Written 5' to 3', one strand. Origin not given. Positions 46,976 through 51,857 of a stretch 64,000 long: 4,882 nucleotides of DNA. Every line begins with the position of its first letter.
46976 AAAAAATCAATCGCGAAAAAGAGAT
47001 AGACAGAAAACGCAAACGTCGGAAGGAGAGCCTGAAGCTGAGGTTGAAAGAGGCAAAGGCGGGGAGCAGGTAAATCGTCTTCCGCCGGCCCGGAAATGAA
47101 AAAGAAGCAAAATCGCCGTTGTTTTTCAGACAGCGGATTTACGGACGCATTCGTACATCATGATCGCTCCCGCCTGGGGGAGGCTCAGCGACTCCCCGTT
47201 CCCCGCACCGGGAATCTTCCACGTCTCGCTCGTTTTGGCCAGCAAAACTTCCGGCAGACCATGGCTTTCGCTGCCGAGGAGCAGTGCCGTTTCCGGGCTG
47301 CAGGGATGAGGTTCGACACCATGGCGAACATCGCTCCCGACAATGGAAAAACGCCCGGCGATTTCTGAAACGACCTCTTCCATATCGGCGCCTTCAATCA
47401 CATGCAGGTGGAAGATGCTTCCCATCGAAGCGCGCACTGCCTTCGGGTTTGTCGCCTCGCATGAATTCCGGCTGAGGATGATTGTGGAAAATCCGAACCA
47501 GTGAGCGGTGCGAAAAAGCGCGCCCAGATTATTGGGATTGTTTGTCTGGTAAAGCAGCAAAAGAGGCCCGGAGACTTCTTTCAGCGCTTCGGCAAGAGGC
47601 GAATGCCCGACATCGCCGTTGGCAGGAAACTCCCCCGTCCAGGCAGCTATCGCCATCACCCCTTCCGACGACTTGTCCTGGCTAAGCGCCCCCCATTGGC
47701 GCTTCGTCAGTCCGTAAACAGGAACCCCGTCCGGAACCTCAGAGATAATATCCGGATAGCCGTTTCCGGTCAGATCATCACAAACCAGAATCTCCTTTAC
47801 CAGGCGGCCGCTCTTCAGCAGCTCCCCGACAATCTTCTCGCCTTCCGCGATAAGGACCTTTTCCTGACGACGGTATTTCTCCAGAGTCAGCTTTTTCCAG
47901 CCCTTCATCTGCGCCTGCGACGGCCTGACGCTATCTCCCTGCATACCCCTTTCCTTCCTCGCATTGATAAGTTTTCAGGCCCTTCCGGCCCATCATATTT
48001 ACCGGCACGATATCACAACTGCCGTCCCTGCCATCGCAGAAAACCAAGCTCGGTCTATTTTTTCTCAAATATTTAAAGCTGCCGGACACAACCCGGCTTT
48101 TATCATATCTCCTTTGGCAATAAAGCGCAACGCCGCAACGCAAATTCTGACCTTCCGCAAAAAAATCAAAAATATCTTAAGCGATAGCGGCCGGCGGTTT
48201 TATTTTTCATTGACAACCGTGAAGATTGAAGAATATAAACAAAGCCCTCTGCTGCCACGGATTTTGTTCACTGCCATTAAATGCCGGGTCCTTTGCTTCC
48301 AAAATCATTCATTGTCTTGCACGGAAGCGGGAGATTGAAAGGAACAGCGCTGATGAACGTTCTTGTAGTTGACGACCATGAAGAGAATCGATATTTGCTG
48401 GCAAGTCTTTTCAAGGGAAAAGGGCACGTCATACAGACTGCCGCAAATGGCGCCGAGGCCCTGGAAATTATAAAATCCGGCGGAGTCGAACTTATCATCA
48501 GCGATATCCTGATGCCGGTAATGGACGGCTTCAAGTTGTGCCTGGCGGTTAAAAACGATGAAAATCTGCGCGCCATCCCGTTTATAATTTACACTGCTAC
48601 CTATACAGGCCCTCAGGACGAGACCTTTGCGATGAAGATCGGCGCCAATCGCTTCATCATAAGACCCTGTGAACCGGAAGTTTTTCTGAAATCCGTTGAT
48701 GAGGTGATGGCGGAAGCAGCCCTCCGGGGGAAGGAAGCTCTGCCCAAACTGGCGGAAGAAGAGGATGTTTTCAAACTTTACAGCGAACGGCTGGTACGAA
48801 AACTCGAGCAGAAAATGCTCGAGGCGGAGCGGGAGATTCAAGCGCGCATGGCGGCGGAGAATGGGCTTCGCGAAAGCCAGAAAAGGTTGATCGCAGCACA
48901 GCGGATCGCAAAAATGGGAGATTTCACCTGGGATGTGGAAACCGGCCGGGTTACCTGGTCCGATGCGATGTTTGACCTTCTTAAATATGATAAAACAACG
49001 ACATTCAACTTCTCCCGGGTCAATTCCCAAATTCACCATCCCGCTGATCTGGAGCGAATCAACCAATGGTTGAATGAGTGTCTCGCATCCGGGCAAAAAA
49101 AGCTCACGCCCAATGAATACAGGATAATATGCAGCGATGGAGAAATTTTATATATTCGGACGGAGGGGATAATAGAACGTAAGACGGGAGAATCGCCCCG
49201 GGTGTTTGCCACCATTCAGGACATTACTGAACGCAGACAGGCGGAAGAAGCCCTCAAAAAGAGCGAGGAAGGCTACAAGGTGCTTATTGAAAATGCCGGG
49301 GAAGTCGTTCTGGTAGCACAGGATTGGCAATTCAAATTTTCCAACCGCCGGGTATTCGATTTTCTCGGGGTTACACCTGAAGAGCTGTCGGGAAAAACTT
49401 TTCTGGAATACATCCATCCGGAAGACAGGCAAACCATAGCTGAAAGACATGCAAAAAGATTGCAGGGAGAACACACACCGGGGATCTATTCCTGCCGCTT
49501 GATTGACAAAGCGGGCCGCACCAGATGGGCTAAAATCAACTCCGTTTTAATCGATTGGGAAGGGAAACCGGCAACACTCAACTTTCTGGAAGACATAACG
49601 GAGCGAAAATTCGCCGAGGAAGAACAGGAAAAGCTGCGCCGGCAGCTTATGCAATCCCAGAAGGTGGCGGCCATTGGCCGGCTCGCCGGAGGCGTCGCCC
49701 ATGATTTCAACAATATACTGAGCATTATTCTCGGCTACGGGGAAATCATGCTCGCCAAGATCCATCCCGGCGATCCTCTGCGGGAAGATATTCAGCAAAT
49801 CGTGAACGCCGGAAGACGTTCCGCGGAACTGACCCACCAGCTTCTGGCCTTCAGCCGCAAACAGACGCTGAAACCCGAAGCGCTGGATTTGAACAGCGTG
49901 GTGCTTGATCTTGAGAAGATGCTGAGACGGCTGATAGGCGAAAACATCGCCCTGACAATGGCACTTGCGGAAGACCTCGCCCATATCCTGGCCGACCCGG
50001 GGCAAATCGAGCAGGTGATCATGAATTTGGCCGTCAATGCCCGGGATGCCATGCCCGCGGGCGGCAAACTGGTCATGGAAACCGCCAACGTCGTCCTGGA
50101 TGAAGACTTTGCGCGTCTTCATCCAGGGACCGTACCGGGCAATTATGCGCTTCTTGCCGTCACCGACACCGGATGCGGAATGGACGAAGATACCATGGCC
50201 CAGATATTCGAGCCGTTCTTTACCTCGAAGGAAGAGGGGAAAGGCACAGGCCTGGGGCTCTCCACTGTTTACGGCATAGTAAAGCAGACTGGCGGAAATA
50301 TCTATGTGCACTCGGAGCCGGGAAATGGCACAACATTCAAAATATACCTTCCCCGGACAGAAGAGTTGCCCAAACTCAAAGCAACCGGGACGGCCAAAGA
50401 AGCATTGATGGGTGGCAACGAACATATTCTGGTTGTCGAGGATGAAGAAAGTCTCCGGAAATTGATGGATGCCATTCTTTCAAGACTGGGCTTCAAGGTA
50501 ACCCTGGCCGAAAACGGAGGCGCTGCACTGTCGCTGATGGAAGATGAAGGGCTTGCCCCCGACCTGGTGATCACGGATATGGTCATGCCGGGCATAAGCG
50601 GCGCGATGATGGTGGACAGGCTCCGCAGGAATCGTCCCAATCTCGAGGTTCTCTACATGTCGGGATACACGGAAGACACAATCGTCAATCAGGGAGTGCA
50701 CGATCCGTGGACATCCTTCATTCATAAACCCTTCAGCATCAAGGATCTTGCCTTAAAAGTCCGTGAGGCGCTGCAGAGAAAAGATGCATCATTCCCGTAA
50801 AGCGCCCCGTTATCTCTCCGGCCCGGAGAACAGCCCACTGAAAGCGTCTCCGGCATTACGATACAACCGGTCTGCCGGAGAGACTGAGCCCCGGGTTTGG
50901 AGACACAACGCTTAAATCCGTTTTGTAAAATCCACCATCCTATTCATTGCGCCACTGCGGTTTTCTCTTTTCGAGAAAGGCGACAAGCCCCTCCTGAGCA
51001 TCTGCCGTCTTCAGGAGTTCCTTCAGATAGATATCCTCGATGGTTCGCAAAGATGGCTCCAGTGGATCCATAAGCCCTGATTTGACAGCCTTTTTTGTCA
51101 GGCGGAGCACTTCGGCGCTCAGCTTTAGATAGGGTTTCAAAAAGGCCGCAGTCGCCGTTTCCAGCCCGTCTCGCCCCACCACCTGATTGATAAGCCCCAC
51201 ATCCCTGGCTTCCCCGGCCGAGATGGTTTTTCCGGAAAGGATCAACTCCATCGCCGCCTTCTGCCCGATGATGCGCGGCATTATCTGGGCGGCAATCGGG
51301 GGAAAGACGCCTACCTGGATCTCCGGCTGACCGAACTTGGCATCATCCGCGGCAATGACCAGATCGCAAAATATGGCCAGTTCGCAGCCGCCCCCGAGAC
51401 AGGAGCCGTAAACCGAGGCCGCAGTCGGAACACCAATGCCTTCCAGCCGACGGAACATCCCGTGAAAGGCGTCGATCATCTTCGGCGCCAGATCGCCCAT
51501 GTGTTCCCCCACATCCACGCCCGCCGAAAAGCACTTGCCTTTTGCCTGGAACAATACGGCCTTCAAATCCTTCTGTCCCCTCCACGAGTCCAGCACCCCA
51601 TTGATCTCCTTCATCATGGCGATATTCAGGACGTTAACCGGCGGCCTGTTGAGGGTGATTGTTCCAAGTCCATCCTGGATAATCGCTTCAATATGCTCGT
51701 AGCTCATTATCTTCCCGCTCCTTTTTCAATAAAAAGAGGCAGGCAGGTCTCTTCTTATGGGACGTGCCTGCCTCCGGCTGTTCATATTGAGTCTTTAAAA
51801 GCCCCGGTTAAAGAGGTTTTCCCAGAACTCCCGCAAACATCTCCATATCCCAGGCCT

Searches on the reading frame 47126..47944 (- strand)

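Call 49: search_protein_families(library=pfam, proteins=[window:47126-47944:-], max_evalue=0.00001)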
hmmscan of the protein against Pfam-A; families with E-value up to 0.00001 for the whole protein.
window:47126-47944:- (272 aa): 2 families
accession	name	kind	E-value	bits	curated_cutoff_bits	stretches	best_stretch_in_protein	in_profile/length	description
PF00588.24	SpoU_methylase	-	1.2e-27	97.2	29.7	1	129-264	4-142/142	SpoU rRNA Methylase family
PF22435.1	MRM3-like_sub_bind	-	2e-11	44.6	27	1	12-98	3-84/84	MRM3-like substrate binding domain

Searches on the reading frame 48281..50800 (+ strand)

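Call 49: search_protein_families(library=pfam, proteins=[window:48281-50800:+], max_evalue=0.00001)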
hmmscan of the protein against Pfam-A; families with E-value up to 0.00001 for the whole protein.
window:48281-50800:+ (839 aa): 7 families
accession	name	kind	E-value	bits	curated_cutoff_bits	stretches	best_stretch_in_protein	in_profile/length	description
PF00072.30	Response_reg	-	1.3e-44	151.3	30.2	2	716-827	1-110/111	Response regulator receiver domain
PF08447.18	PAS_3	-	3.1e-24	85.5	25.6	2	353-431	3-83/89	PAS fold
PF02518.31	HATPase_c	-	4e-23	82.4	26.4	1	572-693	2-110/111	Histidine kinase-, DNA gyrase B-, and HSP90-like ATPase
PF00989.32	PAS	-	1.4e-10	41.6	22.6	1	332-430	3-102/113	PAS fold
PF00512.31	HisKA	-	2.2e-08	34.4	26.9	1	466-528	3-64/66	His Kinase A (phospho-acceptor) domain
PF13426.13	PAS_9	-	6.6e-08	33.2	27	0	354-441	16-103/103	PAS domain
PF08448.16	PAS_4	-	1.1e-06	29.2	23.1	0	347-443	13-109/110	PAS fold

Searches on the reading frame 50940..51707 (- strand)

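Call 49: search_protein_families(library=pfam, proteins=[window:50940-51707:-], max_evalue=0.00001)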
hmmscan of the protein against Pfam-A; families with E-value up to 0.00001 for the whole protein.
window:50940-51707:- (255 aa): 2 families
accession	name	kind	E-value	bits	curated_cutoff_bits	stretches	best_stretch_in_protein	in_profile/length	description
PF00378.25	ECH_1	-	4.1e-55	187.3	27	1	11-254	3-250/251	Enoyl-CoA hydratase/isomerase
PF16113.10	ECH_2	-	9.7e-25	88.2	27.2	1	15-230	2-229/335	Enoyl-CoA hydratase/isomerase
